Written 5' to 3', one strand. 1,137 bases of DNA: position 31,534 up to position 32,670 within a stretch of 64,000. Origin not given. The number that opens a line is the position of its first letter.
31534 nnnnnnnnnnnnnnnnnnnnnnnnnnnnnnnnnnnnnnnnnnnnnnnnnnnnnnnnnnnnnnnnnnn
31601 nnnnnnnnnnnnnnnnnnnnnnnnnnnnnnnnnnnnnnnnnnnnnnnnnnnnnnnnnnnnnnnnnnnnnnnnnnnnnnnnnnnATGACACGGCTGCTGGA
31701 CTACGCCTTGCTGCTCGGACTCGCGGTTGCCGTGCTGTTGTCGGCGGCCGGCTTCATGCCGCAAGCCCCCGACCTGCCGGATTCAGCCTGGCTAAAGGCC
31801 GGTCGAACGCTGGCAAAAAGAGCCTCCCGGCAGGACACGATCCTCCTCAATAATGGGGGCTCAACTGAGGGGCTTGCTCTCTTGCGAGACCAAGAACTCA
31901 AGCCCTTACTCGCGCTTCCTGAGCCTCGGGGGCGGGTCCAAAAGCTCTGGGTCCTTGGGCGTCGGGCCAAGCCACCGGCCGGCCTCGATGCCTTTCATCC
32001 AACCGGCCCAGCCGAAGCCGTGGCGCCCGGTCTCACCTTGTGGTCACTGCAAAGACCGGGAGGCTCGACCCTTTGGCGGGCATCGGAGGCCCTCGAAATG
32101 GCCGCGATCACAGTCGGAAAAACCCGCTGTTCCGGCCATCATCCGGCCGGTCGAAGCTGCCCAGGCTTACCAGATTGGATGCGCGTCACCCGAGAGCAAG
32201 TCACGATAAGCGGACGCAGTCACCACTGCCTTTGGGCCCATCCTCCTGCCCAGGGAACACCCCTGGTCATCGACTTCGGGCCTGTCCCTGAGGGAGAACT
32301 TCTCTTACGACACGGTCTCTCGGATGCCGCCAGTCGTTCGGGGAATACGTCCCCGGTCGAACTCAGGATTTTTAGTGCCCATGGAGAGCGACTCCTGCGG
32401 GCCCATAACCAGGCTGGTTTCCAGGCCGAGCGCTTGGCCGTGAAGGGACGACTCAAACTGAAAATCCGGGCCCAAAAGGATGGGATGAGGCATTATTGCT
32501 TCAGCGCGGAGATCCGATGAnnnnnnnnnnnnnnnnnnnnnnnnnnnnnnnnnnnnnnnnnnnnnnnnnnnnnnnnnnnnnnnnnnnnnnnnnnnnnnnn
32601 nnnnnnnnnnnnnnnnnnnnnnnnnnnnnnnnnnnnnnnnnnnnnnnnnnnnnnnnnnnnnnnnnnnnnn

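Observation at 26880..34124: Sensor kinase followed by a coupled GT2 - AsnB-like amidotransferase - anchor protein - ArnT/PMT-like GT-C operon: a candidate lipid-linked, amidated-sugar modification system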

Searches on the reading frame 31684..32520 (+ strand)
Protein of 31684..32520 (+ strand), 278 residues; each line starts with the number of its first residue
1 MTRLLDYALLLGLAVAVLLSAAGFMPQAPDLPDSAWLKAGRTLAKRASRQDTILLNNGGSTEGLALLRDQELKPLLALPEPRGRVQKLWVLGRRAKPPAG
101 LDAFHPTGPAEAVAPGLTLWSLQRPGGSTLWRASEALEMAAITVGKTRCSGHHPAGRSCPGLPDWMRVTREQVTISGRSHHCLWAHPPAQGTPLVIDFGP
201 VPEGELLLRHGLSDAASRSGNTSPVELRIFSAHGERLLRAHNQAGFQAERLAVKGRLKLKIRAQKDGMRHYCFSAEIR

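Call 9: search_protein_families(library=pfam, proteins=[window:31684-32520:+], max_evalue=0.01)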
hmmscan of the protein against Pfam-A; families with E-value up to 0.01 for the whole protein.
window:31684-32520:+ (278 aa): 0 families

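Call 10: search_protein_families(library=ncbifam, proteins=[window:31684-32520:+], max_evalue=0.01)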
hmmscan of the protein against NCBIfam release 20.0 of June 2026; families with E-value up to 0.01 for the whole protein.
window:31684-32520:+ (278 aa): 1 family
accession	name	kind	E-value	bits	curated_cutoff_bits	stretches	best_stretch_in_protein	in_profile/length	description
NF052375.1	antisigma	equivalog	0.0018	18.3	100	1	9-101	87-181/217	anti-sigma factor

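Call 16: search_solved_structures(query=window:31684-32520:+, max_evalue=10)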
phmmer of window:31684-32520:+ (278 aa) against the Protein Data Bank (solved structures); distinct sequences matched with E-value up to 10: 1.
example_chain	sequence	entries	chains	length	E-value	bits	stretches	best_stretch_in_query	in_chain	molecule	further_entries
2kr6_A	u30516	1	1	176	1.7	11.1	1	47-88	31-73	Presenilin-1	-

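Call 17: find_homologous_proteins(query=window:31684-32520:+, max_evalue=0.001)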
Query window:31684-32520:+ (278 aa): 11 proteins with E <= 0.001 among 4982 candidates.
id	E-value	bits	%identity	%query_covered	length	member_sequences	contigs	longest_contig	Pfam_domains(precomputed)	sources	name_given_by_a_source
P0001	1.5e-182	623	100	100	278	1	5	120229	-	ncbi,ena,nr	ncbi:MAG: hypothetical protein CMH55_08555 [Myxococcales bacterium]|nr:hypothetical protein [Myxococ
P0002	4.5e-164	563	90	100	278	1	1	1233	-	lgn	-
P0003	7.7e-132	457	77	92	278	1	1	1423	-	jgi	-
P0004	3.0e-127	442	76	88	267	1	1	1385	-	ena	-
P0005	5.9e-118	411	66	100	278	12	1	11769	-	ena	-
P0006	1.2e-95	338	58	100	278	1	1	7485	-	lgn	-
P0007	2.2e-73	265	70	65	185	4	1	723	-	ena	-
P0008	4.2e-61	225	43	98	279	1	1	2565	-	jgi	jgi:hypothetical protein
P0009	8.0e-61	224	45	90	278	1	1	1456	-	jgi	jgi:hypothetical protein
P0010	9.8e-57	211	46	85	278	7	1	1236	-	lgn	-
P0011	1.2e-55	207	47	82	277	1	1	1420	-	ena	-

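Call 35: find_homologous_proteins(query=A2, max_evalue=0.001)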
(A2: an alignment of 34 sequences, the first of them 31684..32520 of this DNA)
Query A2 (34 sequences) (278 aa, profile of the alignment): 15 proteins with E <= 0.001 among 8000 candidates.
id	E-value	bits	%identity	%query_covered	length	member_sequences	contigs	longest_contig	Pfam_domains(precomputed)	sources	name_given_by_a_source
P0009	3.6e-89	317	45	90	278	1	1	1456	-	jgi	jgi:hypothetical protein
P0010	3.6e-89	317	46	85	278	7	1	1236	-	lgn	-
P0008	2.1e-83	299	43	98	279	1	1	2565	-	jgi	jgi:hypothetical protein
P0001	1.4e-80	289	100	100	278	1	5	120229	-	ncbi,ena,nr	ncbi:MAG: hypothetical protein CMH55_08555 [Myxococcales bacterium]|nr:hypothetical protein [Myxococ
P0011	2.2e-80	289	47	82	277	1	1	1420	-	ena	-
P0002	3.7e-80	288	90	100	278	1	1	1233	-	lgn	-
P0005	2.1e-79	285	66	100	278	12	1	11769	-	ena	-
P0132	2.3e-79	285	43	97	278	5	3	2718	-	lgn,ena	-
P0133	8.1e-79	283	45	89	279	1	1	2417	-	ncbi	-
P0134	6.6e-78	280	42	99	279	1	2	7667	-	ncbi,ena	-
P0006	2.4e-76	275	58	100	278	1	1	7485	-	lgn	-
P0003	1.9e-75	272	77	92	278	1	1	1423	-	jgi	-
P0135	2.5e-71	259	31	43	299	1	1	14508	-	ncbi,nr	ncbi:MAG: hypothetical protein GMKNLPBB_00488 [Myxococcota bacterium]|nr:hypothetical protein [Myxoc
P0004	6.1e-68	248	76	88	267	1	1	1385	-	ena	-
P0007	2.2e-35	141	70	65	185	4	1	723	-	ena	-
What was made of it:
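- Tried and rejected: It added only four proteins (call 35).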

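Call 45: predict_structure(alignment_id=A3)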
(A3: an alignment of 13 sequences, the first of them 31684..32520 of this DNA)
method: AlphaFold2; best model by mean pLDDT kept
length: 278 residues; sequences in the alignment: 13
mean_pLDDT: 88.8   pTM: 0.66
mean pLDDT of the five models: 88.8, 88.6, 88.4, 87.7, 87.4
residues with pLDDT >= 90: 169; 70-90: 96; 50-70: 12; < 50: 1
segments of 3 or more residues with pLDDT < 50: none
pLDDT, mean of each block of 10 residues (from residue 1): 77 74 62 95 92 89 94 88 85 87 88 95 84 90 92 87 88 94 89 93 94 93 95 95 94 95 85 94
secondary structure, 60 per line:
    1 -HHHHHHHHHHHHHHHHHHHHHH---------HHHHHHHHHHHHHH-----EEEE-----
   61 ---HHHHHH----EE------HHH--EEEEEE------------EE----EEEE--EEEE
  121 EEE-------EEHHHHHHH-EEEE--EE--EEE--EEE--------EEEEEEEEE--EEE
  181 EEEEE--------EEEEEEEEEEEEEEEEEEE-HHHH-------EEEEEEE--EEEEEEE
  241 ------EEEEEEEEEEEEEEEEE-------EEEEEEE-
elements in order: H2-23 H33-46 E52-55 H64-69 E87-92 E111-114 E117-123 H133-139 E141-144 E151-153 E156-158 E167-175 E178-185 E194-212 H214-217 E225-231 E234-240 E247-263 E271-277

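Call 47: search_protein_representatives(alignment_id=A3)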
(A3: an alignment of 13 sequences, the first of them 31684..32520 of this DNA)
Query: 13 sequences, 279 profile positions. Proteins with E-value up to 0.001 (for the whole library): 1040; up to 1e-10: 491; up to 1e-30: 14. The best 150 are listed.
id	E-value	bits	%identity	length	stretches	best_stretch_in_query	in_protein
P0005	7.7e-121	419.1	-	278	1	2-279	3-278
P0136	1.7e-104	365.5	-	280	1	2-279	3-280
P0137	7.4e-81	287.9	-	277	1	1-279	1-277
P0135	3.0e-77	276.1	-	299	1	8-279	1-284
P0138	2.2e-70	253.6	-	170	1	110-279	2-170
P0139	1.7e-46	175.2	-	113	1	167-279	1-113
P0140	4.6e-40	154.1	-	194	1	112-275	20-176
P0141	3.6e-39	151.2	-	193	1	1-129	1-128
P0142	1.8e-32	129.2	-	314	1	7-278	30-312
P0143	2.5e-32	128.7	-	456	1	6-277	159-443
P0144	1.1e-31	126.7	-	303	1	2-279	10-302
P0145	1.8e-31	126.0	-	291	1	14-277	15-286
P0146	4.8e-31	124.5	-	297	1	10-279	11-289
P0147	1.0e-30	123.4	-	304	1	16-275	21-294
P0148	1.1e-29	120.1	-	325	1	123-275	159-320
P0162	1.9e-25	106.2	-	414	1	6-250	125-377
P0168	3.9e-25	105.1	-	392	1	7-279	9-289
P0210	5.4e-22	94.8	-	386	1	128-278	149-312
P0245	2.2e-20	89.6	-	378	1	132-278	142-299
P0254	8.3e-20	87.7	-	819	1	114-277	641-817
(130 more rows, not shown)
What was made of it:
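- Tried and rejected: The exhaustive HMMER search was needed to see the family (call 47).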

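Call 48: fold_search(model_id=the predicted structure, library=pdb)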
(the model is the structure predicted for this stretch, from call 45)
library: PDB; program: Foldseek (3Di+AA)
matches with E <= 10: 1391; with E <= 0.001: 48
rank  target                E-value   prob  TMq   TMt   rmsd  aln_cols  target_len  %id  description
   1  2vmg                  4.7e-05  1.00  0.30  0.49   6.2       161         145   12  The structure of CBM51 from Clostridium perfringens GH95 in complex with methyl-galactose (released 2008-02-19)
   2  4qaw_H                9.1e-05  0.99  0.23  0.14   9.8       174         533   10  Structure of modular Xyn30D from Paenibacillus barcinonensis (released 2014-10-08)
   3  4qaw_E                1.0e-04  0.99  0.24  0.15  10.9       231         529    7  Structure of modular Xyn30D from Paenibacillus barcinonensis (released 2014-10-08)
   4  2vmi                  1.1e-04  1.00  0.28  0.48   4.7       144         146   10  The structure of seleno-methionine labelled CBM51 from Clostridium perfringens GH95 (released 2008-02-19)
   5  8x8h_A                1.3e-04  1.00  0.25  0.42   8.8       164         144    9  A carbohydrate binding domain of a putative pectate lyase (released 2024-12-04)
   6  4qaw_A                1.3e-04  1.00  0.25  0.16   8.0       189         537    8  Structure of modular Xyn30D from Paenibacillus barcinonensis (released 2014-10-08)
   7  5x7o_A                1.3e-04  0.99  0.27  0.09  10.0       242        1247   12  Crystal structure of Paenibacillus sp. 598K alpha-1,6-glucosyltransferase (released 2017-07-26)
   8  4moa                  1.5e-04  0.99  0.24  0.13  11.9       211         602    7  Crystal structure of CRY4BA-R203Q TOXIN (released 2014-12-10)
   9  2vmh                  1.6e-04  1.00  0.27  0.45   4.6       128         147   11  The structure of CBM51 from Clostridium perfringens GH95 (released 2008-02-19)
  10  8pvs_A                1.6e-04  1.00  0.30  0.13   6.0       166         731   14  Targeting extended blood antigens by Akkermansia muciniphila enzymes unveils a missing link for generating universal d (released 2024-02-28)
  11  4qaw_D                1.9e-04  0.98  0.25  0.16  10.4       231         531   10  Structure of modular Xyn30D from Paenibacillus barcinonensis (released 2014-10-08)
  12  2cdo_C                2.1e-04  1.00  0.25  0.42   8.2       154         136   12  structure of agarase carbohydrate binding module in complex with neoagarohexaose (released 2006-02-16)
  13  8a28_A                2.2e-04  1.00  0.24  0.18  14.4       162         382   11  Structure of the astacin zymogen of LAST-MAM from Limulus polyphemus (released 2022-10-19)
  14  5awo                  2.2e-04  0.99  0.23  0.13  10.0       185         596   10  Arthrobacter globiformis T6 isomalto-dextranse (released 2015-09-09)
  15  5la0                  2.5e-04  1.00  0.24  0.16   5.4       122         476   20  The mechanism by which arabinoxylanases can recognise highly decorated xylans (released 2016-08-31)
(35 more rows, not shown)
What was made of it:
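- On Carbohydrate-binding module (ANC C-terminal domain): Foldseek finds CBM51, CBM6 and CBM35 at E 5e-5 to 1e-3, with TM 0.4-0.49 relative to the target (call 48).
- Its high-confidence model has a CBM51/CBM6/CBM35-like beta-sandwich (calls 45, 48). The CBM similarity is modest (TM about 0.45-0.49, 7-14% identity, call 48). Its fold resembles carbohydrate-binding modules (call 48).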

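Call 49: search_protein_families(library=pfam, proteins=[P0254, P0143, P0162, P0168, P0210, P0245], max_evalue=0.01)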
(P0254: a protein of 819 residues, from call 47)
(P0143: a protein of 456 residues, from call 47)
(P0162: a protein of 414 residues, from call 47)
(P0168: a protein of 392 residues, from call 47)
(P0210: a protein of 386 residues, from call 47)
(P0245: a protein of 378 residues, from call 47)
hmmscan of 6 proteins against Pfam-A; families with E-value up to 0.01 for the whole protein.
P0254 (819 aa): 1 family
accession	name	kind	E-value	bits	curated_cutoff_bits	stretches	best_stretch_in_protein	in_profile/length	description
PF10131.15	PTPS_related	-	4.9e-06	25.7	26.4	1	91-254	11-168/621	6-pyruvoyl-tetrahydropterin synthase related domain; membrane protein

P0143 (456 aa): 1 family
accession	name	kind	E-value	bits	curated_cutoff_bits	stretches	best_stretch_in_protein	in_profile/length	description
PF04138.20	GtrA_DPMS_TM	-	2.8e-15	57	26.1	1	20-135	2-117/117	GtrA/DPMS, transmembrane domain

P0162 (414 aa): 0 families

P0168 (392 aa): 0 families

P0210 (386 aa): 0 families

P0245 (378 aa): 0 families

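Call 93: find_encoding_contigs(protein=P0143, flank=8000, max_places=3)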
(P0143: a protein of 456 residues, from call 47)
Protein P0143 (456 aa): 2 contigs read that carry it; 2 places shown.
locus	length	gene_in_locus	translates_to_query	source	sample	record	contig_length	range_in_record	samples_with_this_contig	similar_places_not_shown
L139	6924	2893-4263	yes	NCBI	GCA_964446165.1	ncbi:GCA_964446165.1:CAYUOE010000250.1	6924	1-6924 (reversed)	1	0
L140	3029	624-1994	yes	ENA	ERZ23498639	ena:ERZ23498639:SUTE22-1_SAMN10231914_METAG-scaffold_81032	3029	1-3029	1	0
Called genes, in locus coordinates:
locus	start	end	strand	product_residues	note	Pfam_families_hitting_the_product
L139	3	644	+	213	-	?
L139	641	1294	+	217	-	PF03886:ABC_trans_aux (weak)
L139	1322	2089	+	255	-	PF01553:Acyltransferase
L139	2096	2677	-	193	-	-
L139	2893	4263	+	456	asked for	PF04138:GtrA_DPMS_TM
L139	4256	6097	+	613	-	PF13231:PMT_2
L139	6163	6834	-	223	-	-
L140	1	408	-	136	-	?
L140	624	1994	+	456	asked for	PF04138:GtrA_DPMS_TM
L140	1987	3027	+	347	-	?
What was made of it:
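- On Gtr-type three-component system: A GtrA domain is fused to ANC in homologue P0143/L139 (calls 49, 93).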

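Call 94: find_encoding_contigs(protein=P0254, flank=8000, max_places=3)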
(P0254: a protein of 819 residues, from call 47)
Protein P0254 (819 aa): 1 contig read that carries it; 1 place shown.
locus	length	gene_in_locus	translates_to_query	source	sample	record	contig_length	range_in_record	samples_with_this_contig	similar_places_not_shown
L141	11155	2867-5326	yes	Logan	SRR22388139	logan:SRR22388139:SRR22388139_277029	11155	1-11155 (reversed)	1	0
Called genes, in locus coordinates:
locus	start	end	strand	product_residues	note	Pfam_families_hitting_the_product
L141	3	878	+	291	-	?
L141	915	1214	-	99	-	PF05258:DciA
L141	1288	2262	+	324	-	PF00535:Glycos_transf_2, PF26629:GT2_TM_C (weak)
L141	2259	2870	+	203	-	PF13489:Methyltransf_23, PF07021:MetW (weak), PF13847:Methyltransf_31, PF08241:Methyltransf_11, PF08242:Methyltransf_12, PF13649:Methyltransf_25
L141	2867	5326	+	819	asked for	-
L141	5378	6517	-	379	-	PF13173:AAA_14, PF13635:DUF4143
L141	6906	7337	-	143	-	-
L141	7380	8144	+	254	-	-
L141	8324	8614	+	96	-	PF05016:ParE_toxin (weak)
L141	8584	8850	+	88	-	PF02604:PhdYeFM_antitox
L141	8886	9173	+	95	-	-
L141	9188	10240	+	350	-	-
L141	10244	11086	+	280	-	PF08843:AbiEii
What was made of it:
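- A GT-C-like::ANC fusion sits downstream of a polyprenyl-P-type GT2 (calls 49, 94).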

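Call 107: search_solved_structures(query=A2, max_evalue=1)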
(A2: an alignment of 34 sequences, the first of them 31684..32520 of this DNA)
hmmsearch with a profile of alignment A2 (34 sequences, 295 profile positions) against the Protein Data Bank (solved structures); distinct sequences matched with E-value up to 1: 6.
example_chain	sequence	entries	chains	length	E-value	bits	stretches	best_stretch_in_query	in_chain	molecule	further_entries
2jff_A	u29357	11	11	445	0.57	13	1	26-62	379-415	UDP-N-ACETYLMURAMOYLALANINE--D-GLUTAMATE LIGASE | UDP-N-ACETYLMURAMOYL-ALANINE-D-GLUTAMATE LIGASE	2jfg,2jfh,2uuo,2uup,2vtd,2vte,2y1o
8v8w_A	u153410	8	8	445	0.58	13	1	26-62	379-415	UDP-N-acetylmuramoylalanine--D-glutamate ligase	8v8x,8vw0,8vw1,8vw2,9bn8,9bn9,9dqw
2wjp_A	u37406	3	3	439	0.59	13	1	26-62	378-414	UDP-N-ACETYLMURAMOYLALANINE--D-GLUTAMATE LIGASE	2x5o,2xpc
5a5f_A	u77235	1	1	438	0.59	13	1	26-62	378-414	UDP-N-ACETYLMURAMOYLALANINE--D-GLUTAMATE LIGASE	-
1e0d_A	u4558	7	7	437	0.6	13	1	26-62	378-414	UDP-N-ACETYLMURAMOYLALANINE--D-GLUTAMATE LIGASE | UDP-N-ACETYLMURAMOYL-L-ALANINE:D-GLUTAMATE LIGASE | UDP-N-ACETYLMURAMOYL-L-ALANINE/:D-GLUTAMATE LIGASE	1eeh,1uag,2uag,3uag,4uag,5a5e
8v8y_A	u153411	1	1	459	0.64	12.9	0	26-62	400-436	UDP-N-acetylmuramoylalanine--D-glutamate ligase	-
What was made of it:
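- On Carbohydrate-binding module (ANC C-terminal domain): No sequence family exists (calls 9, 10, 107).
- Tried and rejected: Single sequence and profile both found nothing (calls 16, 107).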
